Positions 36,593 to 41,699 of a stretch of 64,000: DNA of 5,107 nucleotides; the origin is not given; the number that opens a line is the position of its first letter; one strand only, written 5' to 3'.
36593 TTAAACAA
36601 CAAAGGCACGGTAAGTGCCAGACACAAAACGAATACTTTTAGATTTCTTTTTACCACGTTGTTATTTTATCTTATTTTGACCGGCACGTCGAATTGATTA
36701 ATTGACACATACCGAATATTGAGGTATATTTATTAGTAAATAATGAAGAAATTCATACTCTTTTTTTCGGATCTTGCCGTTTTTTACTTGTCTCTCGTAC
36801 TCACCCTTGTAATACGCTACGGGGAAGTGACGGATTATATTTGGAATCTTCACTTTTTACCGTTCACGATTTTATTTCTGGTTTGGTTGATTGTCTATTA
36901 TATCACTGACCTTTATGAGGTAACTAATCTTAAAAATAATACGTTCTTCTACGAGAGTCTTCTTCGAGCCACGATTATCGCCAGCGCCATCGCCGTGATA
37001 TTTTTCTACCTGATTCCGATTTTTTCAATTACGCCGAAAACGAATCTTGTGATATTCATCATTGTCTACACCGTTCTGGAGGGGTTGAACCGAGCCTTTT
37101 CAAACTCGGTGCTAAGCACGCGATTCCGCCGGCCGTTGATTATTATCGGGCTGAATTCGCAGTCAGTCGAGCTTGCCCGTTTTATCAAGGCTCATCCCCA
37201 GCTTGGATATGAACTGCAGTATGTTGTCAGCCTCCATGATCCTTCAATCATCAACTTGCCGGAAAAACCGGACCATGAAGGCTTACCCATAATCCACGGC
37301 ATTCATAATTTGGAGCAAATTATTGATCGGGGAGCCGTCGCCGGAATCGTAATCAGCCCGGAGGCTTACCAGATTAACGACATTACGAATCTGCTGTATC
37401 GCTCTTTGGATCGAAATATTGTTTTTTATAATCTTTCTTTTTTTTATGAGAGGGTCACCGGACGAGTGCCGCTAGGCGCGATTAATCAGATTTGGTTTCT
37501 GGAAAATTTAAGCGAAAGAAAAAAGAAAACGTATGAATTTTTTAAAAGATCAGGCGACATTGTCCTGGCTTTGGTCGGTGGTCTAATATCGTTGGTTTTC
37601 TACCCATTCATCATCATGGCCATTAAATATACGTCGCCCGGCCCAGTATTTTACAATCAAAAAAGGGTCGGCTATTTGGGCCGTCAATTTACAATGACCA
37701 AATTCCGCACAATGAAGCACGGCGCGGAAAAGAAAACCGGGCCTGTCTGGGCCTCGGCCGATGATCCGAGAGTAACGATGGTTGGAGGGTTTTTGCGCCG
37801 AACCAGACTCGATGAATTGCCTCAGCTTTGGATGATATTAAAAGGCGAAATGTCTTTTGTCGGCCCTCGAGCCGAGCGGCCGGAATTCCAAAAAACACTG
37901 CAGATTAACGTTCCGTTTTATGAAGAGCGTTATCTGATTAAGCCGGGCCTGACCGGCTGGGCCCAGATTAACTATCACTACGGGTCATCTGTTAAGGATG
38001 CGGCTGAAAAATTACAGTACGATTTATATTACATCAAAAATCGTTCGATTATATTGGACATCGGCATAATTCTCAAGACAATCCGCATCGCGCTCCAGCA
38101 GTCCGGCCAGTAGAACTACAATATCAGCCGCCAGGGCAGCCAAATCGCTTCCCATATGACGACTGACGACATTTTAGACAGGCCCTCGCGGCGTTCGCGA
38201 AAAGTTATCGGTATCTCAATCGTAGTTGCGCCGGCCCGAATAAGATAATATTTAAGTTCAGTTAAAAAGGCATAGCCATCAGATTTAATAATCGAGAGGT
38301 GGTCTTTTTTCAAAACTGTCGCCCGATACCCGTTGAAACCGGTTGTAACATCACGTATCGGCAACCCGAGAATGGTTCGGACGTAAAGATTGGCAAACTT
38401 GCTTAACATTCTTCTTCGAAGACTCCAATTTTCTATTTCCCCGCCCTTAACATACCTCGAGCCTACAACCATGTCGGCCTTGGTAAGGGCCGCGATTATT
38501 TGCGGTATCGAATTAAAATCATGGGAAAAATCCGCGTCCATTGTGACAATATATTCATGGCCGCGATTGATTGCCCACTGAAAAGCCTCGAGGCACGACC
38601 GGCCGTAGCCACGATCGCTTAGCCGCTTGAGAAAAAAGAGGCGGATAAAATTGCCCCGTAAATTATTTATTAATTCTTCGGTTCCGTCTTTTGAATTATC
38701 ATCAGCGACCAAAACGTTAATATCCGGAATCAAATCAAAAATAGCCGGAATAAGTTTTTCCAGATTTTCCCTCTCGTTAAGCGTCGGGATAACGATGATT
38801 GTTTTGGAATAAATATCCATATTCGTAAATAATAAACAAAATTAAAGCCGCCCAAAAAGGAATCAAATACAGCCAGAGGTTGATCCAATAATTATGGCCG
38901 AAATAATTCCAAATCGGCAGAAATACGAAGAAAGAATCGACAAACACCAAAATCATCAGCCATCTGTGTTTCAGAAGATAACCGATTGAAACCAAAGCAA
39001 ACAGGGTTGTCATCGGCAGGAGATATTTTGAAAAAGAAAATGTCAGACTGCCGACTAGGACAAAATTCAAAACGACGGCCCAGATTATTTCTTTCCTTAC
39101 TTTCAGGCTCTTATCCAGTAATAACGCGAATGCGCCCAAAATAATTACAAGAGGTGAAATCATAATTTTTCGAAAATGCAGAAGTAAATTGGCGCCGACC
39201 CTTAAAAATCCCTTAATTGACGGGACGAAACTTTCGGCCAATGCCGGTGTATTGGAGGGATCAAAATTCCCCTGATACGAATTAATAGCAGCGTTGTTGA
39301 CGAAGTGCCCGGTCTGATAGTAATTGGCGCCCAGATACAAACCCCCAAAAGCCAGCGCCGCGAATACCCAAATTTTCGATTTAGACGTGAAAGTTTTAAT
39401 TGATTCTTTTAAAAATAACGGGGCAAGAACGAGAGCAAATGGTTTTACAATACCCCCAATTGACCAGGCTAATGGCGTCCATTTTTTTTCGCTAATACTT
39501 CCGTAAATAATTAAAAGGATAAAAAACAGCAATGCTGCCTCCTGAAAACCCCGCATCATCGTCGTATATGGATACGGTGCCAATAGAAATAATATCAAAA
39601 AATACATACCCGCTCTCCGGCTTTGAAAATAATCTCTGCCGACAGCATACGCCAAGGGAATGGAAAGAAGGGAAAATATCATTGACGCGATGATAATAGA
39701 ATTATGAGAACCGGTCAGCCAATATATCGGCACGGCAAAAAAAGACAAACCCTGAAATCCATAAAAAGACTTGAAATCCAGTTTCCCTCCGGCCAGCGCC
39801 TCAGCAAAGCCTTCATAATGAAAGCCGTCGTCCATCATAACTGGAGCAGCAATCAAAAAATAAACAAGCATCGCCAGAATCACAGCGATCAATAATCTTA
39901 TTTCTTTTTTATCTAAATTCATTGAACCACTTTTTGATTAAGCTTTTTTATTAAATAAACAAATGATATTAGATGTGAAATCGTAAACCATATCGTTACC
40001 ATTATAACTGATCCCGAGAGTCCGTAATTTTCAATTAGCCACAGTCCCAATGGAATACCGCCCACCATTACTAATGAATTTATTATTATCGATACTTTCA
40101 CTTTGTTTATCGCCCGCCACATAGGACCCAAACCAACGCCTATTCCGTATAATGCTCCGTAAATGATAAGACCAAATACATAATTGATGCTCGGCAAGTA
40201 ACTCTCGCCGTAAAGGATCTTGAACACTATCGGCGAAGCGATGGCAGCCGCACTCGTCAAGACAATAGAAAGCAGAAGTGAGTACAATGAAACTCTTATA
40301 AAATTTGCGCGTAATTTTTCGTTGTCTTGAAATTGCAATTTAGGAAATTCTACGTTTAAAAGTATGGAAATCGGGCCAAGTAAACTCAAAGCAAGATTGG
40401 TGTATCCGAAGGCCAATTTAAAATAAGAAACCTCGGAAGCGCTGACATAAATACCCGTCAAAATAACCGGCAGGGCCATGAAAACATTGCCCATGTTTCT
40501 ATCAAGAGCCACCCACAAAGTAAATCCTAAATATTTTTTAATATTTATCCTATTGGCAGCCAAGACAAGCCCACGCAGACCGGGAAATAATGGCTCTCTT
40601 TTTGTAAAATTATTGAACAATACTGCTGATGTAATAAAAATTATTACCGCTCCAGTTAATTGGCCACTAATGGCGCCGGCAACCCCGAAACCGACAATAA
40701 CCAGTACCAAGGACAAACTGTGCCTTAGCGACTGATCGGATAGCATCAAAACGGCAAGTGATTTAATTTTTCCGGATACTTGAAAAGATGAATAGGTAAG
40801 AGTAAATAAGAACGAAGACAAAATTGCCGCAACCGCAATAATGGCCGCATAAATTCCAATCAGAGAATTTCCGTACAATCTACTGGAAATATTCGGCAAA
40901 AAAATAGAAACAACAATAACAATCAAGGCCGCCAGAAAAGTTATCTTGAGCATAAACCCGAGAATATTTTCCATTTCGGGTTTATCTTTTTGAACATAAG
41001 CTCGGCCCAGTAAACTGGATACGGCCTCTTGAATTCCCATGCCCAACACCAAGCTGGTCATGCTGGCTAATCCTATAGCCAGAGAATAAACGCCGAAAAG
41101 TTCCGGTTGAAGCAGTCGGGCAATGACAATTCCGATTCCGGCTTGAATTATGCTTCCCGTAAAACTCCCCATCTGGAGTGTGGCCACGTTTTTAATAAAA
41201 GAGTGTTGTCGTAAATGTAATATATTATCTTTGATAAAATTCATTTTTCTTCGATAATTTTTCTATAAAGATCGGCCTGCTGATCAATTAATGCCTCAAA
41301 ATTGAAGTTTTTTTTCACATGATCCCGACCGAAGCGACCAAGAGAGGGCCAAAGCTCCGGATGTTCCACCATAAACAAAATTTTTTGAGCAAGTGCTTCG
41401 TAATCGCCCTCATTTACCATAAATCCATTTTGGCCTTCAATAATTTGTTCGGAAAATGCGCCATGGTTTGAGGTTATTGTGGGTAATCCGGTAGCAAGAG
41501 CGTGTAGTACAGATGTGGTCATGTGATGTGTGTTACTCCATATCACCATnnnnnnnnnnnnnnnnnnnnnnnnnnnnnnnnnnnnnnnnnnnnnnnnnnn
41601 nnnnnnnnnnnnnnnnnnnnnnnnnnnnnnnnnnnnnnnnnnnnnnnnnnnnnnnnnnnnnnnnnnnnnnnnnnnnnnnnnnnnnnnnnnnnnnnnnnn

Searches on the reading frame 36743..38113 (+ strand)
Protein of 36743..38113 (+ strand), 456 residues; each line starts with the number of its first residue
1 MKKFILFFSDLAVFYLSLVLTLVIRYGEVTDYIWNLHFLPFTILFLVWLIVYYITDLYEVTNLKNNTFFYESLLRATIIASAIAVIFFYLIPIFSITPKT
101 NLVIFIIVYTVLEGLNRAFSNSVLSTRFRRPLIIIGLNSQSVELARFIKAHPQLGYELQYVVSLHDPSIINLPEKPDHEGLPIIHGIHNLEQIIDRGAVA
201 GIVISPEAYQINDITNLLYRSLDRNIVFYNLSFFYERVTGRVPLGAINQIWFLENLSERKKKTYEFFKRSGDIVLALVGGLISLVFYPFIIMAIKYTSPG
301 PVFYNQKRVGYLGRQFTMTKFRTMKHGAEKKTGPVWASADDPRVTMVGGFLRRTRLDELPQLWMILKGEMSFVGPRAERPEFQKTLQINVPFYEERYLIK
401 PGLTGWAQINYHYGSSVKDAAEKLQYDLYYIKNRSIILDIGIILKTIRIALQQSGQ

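Call 12: search_protein_families(library=pfam, proteins=[window:36743-38113:+], max_evalue=0.00001)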
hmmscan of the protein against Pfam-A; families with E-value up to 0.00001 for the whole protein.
window:36743-38113:+ (456 aa): 1 family
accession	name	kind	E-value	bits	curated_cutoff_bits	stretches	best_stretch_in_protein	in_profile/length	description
PF02397.22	Bac_transf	-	9e-63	211.5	27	1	268-451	1-178/179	Bacterial sugar transferase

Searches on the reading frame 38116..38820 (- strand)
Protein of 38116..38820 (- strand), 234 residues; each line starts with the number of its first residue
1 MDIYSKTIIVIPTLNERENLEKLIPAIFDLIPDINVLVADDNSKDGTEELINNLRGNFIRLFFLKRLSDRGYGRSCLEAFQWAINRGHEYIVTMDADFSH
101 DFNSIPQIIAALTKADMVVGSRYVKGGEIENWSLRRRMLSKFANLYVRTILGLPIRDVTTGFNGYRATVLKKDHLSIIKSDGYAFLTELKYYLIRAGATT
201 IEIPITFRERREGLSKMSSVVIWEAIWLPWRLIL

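Call 12: search_protein_families(library=pfam, proteins=[window:38116-38820:-], max_evalue=0.00001)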
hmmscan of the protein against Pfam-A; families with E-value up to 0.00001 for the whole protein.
window:38116-38820:- (234 aa): 1 family
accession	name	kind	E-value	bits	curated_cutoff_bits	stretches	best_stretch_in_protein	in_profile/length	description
PF00535.33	Glycos_transf_2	-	2.4e-25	89.8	23.3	1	9-172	2-166/168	Glycosyl transferase family 2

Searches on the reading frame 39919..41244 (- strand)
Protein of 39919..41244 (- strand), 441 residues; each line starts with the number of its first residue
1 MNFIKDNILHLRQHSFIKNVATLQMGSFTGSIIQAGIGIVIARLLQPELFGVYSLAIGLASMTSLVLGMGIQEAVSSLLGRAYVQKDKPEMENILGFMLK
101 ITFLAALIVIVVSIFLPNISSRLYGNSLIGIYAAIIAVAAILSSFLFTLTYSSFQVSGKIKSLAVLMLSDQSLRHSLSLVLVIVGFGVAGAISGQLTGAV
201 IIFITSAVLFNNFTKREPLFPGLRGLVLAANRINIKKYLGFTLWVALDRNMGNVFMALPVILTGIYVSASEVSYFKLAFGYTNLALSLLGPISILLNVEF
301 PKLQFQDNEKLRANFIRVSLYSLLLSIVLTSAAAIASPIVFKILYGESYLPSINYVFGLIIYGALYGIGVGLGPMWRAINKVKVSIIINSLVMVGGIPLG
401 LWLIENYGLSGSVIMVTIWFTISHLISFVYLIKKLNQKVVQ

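Call 12: search_protein_families(library=pfam, proteins=[window:39919-41244:-], max_evalue=0.00001)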
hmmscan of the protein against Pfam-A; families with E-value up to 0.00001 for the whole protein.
window:39919-41244:- (441 aa): 2 families
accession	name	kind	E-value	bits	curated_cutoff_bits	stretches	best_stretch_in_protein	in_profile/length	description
PF13440.11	Polysacc_synt_3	-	3.7e-17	62.9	23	1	40-353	1-292/293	Polysaccharide biosynthesis protein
PF01943.22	Polysacc_synt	-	1.1e-13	51.6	28.2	1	17-293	2-262/274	Polysaccharide biosynthesis protein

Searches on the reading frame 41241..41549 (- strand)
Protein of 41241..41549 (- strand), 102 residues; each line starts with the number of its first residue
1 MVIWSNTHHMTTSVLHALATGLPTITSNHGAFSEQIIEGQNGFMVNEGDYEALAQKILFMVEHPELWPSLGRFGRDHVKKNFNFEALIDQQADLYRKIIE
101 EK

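Call 12: search_protein_families(library=pfam, proteins=[window:41241-41549:-], max_evalue=0.00001)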
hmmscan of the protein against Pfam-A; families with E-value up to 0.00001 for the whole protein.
window:41241-41549:- (102 aa): 2 families
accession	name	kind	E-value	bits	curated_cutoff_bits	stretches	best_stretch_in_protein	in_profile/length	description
PF00534.26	Glycos_transf_1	-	2e-11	44.1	26.4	1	3-74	98-169/172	Glycosyl transferases group 1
PF13692.12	Glyco_trans_1_4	-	7.5e-11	42.9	27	1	5-62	84-141/142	Glycosyl transferases group 1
